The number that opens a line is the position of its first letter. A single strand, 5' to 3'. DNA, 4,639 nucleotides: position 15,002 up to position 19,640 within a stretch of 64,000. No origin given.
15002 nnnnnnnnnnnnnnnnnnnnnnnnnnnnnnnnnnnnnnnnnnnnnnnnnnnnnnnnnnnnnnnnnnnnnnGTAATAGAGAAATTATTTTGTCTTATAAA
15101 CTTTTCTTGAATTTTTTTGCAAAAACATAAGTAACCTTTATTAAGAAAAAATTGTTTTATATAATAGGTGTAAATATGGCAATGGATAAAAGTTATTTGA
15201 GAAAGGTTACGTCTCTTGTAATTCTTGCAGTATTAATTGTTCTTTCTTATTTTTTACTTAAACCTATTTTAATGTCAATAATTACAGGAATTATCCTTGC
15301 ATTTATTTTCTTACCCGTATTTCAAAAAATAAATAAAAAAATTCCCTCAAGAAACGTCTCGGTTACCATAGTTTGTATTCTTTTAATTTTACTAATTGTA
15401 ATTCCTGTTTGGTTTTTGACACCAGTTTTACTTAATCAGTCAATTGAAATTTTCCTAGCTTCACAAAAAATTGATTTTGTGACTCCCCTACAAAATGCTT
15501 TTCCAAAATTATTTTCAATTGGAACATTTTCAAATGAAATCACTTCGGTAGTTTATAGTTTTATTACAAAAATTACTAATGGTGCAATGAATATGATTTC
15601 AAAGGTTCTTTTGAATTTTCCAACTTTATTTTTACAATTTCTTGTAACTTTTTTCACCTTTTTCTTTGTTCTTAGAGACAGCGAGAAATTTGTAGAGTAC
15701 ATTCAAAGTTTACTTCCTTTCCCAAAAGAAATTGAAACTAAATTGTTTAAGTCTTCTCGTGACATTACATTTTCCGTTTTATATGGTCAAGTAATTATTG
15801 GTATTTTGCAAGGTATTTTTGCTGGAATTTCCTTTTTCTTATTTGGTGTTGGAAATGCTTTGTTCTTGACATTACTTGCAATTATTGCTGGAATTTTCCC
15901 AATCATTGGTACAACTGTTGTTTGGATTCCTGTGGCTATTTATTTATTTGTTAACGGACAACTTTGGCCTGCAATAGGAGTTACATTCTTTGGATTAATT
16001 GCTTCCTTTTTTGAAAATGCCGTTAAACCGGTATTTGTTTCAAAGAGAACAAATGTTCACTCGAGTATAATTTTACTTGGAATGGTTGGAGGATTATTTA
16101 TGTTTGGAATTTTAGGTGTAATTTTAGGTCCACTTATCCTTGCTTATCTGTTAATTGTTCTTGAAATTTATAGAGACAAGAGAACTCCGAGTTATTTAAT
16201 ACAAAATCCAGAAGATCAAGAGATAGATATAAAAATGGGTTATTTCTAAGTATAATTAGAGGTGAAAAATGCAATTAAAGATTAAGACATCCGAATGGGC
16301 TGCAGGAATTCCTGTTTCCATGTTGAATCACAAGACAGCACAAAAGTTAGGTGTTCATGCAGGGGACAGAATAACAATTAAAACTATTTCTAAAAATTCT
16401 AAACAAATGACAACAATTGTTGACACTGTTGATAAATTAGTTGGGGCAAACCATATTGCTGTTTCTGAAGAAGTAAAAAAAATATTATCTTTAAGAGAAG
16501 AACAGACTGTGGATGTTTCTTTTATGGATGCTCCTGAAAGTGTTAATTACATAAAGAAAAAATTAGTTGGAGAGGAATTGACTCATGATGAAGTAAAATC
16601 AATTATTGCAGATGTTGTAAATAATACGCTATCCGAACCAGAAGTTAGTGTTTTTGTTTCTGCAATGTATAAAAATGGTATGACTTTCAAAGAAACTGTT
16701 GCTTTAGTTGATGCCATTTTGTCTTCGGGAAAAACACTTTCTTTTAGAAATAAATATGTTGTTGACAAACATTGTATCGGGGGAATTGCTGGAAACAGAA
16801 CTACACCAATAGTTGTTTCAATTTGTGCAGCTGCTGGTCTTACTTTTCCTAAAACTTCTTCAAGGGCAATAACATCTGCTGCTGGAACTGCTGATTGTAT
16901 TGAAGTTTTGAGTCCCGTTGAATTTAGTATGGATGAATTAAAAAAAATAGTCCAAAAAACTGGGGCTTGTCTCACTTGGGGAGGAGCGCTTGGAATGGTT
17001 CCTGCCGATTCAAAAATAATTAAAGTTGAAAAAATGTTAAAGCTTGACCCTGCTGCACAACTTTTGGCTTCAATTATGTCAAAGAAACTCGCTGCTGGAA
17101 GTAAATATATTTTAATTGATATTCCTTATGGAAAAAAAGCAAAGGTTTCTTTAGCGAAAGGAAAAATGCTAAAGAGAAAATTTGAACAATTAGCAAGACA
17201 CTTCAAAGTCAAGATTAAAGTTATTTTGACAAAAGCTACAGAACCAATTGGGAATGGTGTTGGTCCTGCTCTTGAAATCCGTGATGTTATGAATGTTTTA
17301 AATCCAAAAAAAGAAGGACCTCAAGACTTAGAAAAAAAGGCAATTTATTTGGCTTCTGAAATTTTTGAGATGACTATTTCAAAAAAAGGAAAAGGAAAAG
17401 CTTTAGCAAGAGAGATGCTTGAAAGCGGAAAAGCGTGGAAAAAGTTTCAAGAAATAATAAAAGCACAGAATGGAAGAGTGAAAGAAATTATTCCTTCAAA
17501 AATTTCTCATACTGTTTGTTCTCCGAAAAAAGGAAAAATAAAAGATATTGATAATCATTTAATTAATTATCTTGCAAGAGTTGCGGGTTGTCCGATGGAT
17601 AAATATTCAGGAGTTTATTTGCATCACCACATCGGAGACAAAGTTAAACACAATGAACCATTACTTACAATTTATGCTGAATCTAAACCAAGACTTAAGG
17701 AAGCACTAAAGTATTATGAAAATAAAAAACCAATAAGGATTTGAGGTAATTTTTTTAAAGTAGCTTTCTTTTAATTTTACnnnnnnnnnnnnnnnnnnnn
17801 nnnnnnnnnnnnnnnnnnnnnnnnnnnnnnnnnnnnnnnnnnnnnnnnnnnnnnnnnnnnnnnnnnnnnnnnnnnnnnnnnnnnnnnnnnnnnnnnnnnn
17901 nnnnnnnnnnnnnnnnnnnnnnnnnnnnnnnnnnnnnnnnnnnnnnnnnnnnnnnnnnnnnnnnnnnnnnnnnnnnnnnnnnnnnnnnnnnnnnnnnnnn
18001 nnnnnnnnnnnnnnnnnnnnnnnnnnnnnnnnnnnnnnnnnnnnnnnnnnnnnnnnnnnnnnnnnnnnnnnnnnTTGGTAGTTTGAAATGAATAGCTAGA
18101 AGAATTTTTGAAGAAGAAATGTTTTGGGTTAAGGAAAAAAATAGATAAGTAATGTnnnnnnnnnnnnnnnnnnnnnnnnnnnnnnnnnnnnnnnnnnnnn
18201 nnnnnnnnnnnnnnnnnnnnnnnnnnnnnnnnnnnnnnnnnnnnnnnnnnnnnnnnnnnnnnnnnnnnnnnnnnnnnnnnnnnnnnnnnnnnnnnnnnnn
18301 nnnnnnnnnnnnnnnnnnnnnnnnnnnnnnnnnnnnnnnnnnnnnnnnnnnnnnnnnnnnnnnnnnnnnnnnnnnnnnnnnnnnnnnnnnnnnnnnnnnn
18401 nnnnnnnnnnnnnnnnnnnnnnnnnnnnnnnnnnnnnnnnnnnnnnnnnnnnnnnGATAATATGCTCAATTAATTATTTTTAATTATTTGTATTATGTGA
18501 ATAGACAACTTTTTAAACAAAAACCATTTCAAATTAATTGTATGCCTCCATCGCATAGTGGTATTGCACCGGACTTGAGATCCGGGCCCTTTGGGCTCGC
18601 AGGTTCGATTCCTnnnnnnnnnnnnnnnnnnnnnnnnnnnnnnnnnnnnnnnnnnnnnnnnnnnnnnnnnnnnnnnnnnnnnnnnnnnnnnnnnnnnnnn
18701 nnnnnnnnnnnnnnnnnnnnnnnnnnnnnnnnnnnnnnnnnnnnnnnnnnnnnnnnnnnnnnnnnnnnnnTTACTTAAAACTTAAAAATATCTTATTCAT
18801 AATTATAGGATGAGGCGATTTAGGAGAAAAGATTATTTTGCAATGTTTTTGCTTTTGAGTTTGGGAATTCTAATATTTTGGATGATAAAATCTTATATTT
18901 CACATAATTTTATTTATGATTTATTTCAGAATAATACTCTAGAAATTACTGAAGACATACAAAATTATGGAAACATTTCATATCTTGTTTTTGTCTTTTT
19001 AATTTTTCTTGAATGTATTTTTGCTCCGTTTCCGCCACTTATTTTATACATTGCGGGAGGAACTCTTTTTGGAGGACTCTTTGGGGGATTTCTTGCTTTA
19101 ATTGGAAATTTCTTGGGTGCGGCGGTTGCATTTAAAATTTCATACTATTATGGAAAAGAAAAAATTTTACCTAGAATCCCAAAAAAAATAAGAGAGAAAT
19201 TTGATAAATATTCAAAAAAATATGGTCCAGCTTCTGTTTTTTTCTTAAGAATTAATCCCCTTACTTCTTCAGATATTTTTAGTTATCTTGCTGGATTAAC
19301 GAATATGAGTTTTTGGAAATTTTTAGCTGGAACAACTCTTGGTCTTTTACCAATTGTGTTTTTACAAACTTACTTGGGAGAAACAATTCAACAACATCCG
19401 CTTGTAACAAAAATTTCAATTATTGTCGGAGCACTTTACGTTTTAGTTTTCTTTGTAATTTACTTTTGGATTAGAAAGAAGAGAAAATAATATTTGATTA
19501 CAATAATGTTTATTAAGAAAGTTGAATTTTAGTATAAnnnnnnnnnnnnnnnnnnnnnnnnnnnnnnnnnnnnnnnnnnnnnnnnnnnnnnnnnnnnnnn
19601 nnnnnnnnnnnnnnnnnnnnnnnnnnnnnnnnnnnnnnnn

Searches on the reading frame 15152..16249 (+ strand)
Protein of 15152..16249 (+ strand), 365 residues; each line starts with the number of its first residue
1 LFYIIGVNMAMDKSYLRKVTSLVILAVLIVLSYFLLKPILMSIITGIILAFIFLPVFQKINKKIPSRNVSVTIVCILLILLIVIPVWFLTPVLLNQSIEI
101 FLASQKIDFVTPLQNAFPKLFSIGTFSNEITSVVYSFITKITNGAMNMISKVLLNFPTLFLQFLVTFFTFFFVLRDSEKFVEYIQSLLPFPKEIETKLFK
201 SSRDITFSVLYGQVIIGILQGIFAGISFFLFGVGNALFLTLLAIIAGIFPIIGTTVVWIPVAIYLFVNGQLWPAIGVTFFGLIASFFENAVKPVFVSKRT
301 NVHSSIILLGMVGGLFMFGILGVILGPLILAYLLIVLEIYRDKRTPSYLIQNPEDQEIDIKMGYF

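Call 103: search_protein_families(library=pfam, max_evalue=0.001, proteins=[window:15152-16249:+])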
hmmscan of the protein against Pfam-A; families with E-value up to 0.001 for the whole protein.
window:15152-16249:+ (365 aa): 1 family
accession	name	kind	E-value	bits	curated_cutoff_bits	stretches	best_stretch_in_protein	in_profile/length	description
PF01594.21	AI-2E_transport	-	9e-48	163.6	34.3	1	21-340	3-326/327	AI-2E family transporter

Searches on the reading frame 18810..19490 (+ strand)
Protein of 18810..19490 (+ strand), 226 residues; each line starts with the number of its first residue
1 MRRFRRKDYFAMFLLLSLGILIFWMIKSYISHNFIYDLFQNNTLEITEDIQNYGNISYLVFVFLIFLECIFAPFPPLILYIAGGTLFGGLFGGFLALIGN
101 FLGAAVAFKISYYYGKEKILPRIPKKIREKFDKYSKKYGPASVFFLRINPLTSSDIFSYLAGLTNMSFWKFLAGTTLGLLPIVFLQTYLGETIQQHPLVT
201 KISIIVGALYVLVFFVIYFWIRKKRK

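Call 103: search_protein_families(library=pfam, max_evalue=0.001, proteins=[window:18810-19490:+])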
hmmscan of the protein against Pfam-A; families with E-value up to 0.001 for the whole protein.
window:18810-19490:+ (226 aa): 1 family
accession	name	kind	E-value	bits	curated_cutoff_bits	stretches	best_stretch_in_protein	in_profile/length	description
PF09335.16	VTT_dom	-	4.9e-24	85.6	33.9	1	74-191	1-122/123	VTT domain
